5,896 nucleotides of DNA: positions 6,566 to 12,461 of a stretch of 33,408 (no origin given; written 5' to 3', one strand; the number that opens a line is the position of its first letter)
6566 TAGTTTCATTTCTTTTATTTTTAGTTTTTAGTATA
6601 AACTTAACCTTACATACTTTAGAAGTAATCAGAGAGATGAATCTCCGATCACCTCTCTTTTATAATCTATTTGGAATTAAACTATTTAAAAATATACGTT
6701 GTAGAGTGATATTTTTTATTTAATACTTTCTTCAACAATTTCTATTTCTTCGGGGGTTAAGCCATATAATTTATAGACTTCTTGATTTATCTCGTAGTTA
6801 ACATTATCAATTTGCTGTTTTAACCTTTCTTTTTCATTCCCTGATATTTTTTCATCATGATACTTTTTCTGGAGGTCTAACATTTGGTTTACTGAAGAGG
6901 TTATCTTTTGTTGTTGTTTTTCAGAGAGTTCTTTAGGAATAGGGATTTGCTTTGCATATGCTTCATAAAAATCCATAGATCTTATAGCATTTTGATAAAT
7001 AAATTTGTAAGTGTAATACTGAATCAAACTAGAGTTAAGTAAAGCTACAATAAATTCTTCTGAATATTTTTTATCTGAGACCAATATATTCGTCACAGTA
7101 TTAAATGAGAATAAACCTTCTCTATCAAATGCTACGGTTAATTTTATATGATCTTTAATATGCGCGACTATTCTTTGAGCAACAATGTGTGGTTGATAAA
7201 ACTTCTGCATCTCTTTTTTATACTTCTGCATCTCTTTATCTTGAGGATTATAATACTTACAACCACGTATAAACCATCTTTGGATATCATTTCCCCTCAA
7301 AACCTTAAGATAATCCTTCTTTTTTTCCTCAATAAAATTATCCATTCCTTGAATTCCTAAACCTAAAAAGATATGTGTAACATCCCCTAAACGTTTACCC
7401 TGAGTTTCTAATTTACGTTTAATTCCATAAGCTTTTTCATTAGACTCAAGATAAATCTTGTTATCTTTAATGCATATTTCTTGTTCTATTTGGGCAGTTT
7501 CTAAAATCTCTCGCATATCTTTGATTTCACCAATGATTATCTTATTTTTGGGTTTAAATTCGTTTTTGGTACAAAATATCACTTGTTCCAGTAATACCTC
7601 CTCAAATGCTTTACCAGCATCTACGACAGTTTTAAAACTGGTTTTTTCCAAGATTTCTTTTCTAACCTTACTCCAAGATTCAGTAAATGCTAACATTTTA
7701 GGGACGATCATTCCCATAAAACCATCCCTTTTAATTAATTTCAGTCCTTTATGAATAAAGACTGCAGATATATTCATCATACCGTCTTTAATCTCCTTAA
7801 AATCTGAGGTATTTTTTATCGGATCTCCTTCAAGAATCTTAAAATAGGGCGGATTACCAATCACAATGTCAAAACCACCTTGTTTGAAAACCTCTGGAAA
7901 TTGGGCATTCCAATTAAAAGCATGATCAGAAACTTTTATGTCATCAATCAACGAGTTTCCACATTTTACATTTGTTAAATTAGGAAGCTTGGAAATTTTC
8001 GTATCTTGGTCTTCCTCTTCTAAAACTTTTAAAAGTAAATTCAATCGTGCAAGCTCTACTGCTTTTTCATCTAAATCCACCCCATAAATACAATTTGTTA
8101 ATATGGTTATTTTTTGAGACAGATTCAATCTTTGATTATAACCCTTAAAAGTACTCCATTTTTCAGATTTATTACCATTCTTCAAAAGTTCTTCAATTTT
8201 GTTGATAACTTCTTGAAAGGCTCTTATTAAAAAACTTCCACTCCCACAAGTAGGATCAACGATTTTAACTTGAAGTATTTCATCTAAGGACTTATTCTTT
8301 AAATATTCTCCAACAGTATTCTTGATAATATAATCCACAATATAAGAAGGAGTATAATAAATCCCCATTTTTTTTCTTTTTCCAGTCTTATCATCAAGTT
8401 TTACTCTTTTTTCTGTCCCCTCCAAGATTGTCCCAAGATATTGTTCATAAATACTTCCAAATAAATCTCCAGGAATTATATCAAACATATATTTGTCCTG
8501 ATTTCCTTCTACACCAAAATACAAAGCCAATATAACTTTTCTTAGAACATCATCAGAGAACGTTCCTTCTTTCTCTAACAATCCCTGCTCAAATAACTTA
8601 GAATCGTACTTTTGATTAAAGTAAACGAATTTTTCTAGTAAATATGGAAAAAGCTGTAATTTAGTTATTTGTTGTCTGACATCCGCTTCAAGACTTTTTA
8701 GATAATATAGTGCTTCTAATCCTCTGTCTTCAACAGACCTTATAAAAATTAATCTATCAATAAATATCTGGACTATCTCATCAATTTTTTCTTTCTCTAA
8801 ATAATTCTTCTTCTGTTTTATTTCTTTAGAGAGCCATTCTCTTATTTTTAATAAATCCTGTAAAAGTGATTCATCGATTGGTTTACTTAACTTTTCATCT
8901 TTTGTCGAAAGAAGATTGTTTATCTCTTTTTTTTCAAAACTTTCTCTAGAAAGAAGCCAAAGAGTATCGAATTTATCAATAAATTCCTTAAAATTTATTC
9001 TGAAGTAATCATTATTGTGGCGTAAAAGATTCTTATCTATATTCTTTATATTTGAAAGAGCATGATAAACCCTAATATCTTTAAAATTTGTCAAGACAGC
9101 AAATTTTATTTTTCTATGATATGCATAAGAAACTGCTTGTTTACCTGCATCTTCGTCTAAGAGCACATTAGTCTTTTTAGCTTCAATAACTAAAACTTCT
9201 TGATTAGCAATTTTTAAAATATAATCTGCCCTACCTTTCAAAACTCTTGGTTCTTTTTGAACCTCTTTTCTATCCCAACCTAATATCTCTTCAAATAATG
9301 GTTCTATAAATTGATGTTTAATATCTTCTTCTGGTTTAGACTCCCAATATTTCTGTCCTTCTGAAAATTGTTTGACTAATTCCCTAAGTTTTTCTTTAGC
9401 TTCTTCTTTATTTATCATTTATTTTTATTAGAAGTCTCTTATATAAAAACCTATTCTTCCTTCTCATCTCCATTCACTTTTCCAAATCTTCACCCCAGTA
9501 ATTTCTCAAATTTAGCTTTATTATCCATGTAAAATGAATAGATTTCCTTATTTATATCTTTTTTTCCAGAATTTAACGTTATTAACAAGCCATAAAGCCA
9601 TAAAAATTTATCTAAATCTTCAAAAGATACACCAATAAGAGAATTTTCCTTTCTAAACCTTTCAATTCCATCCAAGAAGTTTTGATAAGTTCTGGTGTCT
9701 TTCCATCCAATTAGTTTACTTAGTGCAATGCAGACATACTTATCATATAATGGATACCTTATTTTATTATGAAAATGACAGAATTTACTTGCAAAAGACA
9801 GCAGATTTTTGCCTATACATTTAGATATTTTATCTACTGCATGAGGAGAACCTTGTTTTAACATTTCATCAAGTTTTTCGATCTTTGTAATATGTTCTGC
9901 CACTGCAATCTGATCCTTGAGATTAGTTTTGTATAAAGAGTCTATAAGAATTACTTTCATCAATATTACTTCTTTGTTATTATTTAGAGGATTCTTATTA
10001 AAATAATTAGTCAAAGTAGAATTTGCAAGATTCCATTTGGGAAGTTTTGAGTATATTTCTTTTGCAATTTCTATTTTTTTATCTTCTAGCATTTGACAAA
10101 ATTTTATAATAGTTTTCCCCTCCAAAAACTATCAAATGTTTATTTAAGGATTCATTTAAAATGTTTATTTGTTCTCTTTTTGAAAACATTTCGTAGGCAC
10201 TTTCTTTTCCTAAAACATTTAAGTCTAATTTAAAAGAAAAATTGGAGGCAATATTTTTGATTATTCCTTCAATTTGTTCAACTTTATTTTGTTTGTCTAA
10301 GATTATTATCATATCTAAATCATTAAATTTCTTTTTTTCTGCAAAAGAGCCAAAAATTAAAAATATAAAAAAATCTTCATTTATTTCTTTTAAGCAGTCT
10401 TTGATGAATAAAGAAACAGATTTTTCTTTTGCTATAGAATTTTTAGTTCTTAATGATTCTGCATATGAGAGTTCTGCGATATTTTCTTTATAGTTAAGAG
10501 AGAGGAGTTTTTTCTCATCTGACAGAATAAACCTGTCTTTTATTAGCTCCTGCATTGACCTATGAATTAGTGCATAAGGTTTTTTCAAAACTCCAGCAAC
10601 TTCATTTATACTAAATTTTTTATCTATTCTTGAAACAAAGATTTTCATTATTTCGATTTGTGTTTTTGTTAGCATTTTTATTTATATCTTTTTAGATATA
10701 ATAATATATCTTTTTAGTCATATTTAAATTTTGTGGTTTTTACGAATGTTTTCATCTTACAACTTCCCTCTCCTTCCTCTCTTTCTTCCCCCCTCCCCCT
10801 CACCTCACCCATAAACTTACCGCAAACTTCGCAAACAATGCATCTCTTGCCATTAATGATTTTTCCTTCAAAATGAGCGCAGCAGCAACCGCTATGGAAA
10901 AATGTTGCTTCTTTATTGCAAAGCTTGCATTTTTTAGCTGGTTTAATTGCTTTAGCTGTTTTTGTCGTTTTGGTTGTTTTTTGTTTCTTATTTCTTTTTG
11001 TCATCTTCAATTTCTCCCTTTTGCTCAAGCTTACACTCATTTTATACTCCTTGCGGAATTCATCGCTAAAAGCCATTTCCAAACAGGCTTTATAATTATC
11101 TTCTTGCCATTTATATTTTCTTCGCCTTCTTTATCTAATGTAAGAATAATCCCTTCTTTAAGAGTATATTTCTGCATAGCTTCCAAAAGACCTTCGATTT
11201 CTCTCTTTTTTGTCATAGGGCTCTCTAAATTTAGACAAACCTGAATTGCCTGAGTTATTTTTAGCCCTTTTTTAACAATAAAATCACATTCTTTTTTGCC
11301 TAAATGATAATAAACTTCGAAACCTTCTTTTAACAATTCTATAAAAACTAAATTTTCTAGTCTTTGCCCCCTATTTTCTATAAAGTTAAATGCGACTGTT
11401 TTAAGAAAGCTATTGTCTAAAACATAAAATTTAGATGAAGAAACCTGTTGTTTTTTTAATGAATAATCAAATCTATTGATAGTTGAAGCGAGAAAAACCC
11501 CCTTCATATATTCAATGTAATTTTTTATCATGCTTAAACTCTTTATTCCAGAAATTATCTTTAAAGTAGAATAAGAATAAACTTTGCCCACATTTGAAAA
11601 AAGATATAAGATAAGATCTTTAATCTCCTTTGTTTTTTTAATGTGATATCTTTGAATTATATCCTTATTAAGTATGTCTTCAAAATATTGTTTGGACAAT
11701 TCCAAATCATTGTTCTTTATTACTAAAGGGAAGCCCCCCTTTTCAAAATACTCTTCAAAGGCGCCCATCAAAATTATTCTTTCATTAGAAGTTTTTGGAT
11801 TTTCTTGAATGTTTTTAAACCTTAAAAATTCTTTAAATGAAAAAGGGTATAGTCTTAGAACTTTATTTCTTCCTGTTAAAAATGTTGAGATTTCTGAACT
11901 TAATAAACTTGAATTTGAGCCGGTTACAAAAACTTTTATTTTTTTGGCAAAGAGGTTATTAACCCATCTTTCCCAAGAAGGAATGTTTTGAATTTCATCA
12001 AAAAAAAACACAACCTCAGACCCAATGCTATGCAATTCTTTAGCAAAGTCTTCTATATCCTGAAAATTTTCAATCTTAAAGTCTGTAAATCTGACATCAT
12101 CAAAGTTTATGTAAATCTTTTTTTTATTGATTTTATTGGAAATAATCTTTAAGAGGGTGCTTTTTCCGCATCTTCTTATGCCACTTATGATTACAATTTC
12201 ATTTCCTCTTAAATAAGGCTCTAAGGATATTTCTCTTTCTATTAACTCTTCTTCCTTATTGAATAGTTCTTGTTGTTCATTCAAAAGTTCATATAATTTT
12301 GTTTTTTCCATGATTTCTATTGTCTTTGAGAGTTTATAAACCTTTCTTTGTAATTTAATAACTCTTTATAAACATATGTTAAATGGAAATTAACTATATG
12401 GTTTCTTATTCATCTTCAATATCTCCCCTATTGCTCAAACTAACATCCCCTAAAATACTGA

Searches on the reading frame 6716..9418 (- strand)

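Call 4: search_protein_families(library=padloc, proteins=[window:6716-9418:-], max_evalue=0.1)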
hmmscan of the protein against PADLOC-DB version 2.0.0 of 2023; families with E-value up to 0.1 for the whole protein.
window:6716-9418:- (900 aa): 48 families (the best 25 are shown)
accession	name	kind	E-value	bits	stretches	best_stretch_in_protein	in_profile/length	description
PDLC03604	REase_MTase_IIG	-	8.2e-108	359.8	2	3-690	2-723/1011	Type IIG restriction enzyme-methyltransferase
PDLC03609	REase_MTase_IIG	-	2.8e-44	149.2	3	381-655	434-696/1066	Type IIG restriction enzyme-methyltransferase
PDLC03348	MTase_II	-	9.4e-37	124.9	1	346-849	215-677/727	Type II methyltransferase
PDLC03612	REase_MTase_IIG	-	4.8e-30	102.5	4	497-701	784-1003/1247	Type IIG restriction enzyme-methyltransferase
PDLC03629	REase_MTase_IIG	-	5.7e-29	98.6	2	320-602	348-669/1182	Type IIG restriction enzyme-methyltransferase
PDLC02643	DrmMI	-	8.2e-28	94.8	2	345-490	549-716/1347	DrmMI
PDLC03596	REase_MTase_IIG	-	8.7e-26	88.2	4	382-491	540-640/1148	Type IIG restriction enzyme-methyltransferase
PDLC02521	PglX|PglXI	-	1.2e-24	84.4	3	515-626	481-596/1174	PglX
PDLC03335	MTase_II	-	1.4e-21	74.8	2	435-600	131-283/607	Type II methyltransferase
PDLC02529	PglX|PglXI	-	3.9e-21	72.5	1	347-604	195-452/1189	PglX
PDLC03250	MTase_II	-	8e-21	72.4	2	320-693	136-530/775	Type II methyltransferase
PDLC03600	REase_MTase_IIG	-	8.1e-21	71.7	2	516-639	497-621/1205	Type IIG restriction enzyme-methyltransferase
PDLC02525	PglX|PglXI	-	2e-20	71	2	513-611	453-552/607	PglX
PDLC02638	DrmMI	-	2.7e-20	70.1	2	347-491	550-716/935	DrmMI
PDLC02523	PglX|PglXI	-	5.3e-18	62.2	2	506-615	552-659/1428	PglX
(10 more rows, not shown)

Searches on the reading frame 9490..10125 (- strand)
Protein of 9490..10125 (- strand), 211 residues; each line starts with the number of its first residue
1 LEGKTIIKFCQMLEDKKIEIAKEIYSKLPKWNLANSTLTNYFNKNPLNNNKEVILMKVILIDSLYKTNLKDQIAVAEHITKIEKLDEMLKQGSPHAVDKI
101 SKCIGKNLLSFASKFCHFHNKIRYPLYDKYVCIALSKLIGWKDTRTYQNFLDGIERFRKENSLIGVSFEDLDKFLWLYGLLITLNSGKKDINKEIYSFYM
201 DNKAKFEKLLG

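Call 3: search_protein_families(library=pfam, proteins=[window:9490-10125:-], max_evalue=0.1)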
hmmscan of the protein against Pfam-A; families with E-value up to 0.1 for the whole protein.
window:9490-10125:- (211 aa): 0 families

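Call 4: search_protein_families(library=padloc, proteins=[window:9490-10125:-], max_evalue=0.1)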
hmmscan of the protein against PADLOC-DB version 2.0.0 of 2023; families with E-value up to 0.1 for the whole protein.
window:9490-10125:- (211 aa): 0 families

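Call 5: search_protein_families(library=phrogs, proteins=[window:9490-10125:-], max_evalue=0.1)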
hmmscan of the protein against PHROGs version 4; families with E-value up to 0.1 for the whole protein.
window:9490-10125:- (211 aa): 2 families
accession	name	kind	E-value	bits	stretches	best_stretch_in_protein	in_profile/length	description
phrog_9410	-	DNA, RNA and nucleotide metabolism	0.061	14.6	0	150-175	52-77/88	DNA helicase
phrog_7776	-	DNA, RNA and nucleotide metabolism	0.079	14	0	150-175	17-42/53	DNA helicase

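Call 6: search_protein_families(library=ncbifam, proteins=[window:9490-10125:-], max_evalue=0.1)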
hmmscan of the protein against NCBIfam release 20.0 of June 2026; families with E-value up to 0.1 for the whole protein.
window:9490-10125:- (211 aa): 0 families
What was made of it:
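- On MNT-HEPN type toxin-antitoxin (for the 10079-10675 / 9490-10125 pair): The partner is a g4 paralog with no HEPN hit (calls 3, 4, 6).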

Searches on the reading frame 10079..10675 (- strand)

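Call 3: search_protein_families(library=pfam, proteins=[window:10079-10675:-], max_evalue=0.1)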
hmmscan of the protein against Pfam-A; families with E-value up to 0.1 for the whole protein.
window:10079-10675:- (198 aa): 2 families
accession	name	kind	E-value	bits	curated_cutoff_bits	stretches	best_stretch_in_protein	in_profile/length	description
PF18765.7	Polbeta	-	0.00014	22.4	26.9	1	104-158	15-72/93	Polymerase beta, Nucleotidyltransferase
PF22014.2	DUF6932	-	0.044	14.6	27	0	104-152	53-108/142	Family of unknown function (DUF6932)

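Call 4: search_protein_families(library=padloc, proteins=[window:10079-10675:-], max_evalue=0.1)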
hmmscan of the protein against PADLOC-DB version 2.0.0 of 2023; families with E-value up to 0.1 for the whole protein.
window:10079-10675:- (198 aa): 4 families
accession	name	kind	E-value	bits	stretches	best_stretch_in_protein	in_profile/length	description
PDLC04368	PDC-M05A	-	1.7e-08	32.6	1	2-154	11-160/201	-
PDLC04372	PDC-M05A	-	0.0031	15.8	1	79-151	53-126/167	-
PDLC04903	PDC-S09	-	0.0037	15.6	1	92-169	15-95/108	-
PDLC01879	CARF3--CARF_TM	-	0.01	13.5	1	2-58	154-207/222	-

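Call 5: search_protein_families(library=phrogs, proteins=[window:10079-10675:-], max_evalue=0.1)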
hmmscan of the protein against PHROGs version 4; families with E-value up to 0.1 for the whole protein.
window:10079-10675:- (198 aa): 2 families
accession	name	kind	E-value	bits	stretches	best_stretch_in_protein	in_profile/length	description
phrog_15982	-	unknown function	0.071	13.1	1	67-172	118-222/453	-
phrog_10567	-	unknown function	0.078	14.2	0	126-158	17-47/50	-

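Call 6: search_protein_families(library=ncbifam, proteins=[window:10079-10675:-], max_evalue=0.1)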
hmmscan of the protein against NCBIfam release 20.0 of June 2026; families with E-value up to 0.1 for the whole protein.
window:10079-10675:- (198 aa): 1 family
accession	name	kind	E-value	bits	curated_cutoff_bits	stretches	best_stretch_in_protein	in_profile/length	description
NF047752.1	MntA_antitoxin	equivalog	0.054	13.4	60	0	104-157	9-64/106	type VII toxin-antitoxin system MntA family adenylyltransferase antitoxin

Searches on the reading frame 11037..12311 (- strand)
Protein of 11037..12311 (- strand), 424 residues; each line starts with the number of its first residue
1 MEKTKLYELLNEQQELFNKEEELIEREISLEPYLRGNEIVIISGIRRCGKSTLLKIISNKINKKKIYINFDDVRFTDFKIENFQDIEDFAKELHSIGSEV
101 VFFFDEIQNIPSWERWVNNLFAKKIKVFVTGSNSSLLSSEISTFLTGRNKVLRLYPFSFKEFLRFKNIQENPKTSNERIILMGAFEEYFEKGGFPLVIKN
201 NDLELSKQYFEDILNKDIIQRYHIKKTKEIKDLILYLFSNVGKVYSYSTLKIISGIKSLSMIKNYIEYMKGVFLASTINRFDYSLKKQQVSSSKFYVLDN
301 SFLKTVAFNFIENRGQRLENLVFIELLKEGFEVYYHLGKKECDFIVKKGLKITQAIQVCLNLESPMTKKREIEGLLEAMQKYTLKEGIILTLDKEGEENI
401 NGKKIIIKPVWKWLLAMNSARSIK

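Call 4: search_protein_families(library=padloc, proteins=[window:11037-12311:-], max_evalue=0.1)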
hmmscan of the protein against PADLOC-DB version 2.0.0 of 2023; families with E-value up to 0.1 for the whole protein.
window:11037-12311:- (424 aa): 10 families
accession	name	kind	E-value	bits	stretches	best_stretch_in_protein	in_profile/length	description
PDLC04787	PDC-S01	-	1.2e-111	371.5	1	22-416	9-408/412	-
PDLC04789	PDC-S01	-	4.5e-37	126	1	29-348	9-329/375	-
PDLC04790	PDC-S01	-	1.2e-29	101.3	1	26-393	14-399/422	-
PDLC04791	PDC-S01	-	2.7e-25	86.9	1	38-383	20-368/395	-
PDLC04786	PDC-S01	-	2.1e-20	70.9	1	40-394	23-414/439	-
PDLC04788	PDC-S01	-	1.2e-16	58.7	1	40-305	22-309/448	-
PDLC04792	PDC-S01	-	1.5e-14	51.4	1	30-412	10-429/452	-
PDLC04140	mad8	-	0.00021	18.9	1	34-179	24-101/314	mads_8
PDLC02911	VakA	-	0.0039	15.8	0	40-67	5-32/163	-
PDLC04690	PDC-M51B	-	0.04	11.7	0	39-66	4-31/191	-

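Call 48: search_protein_families(library=pfam, proteins=[window:11037-12311:-], max_evalue=0.01)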
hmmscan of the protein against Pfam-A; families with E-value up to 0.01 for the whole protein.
window:11037-12311:- (424 aa): 9 families
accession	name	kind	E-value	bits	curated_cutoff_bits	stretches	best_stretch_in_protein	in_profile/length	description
PF13173.12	AAA_14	-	1.5e-36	125.7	27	1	37-163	2-129/129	AAA domain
PF13635.12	DUF4143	-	2.6e-16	60.2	28.1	1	216-359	2-158/160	Domain of unknown function (DUF4143)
PF01637.24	ATPase_2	-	8.8e-06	26.1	33.2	1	30-68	11-54/225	ATPase domain predominantly from Archaea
PF00004.35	AAA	-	2e-05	25.5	21.2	1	40-110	1-69/131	ATPase family associated with various cellular activities (AAA)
PF00005.33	ABC_tran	-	0.00038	21.5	25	1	34-102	8-70/137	ABC transporter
PF03215.21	Rad17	-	0.00056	20.3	23.8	0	37-86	45-95/186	Rad17 P-loop domain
PF20720.3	nSTAND3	-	0.00064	19.9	27.2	1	34-107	14-74/155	Novel STAND NTPase 3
PF13401.12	AAA_22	-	0.0077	17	27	0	36-74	4-35/130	AAA domain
PF13238.12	AAA_18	-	0.0088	16.9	29.4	0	40-122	1-65/128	AAA domain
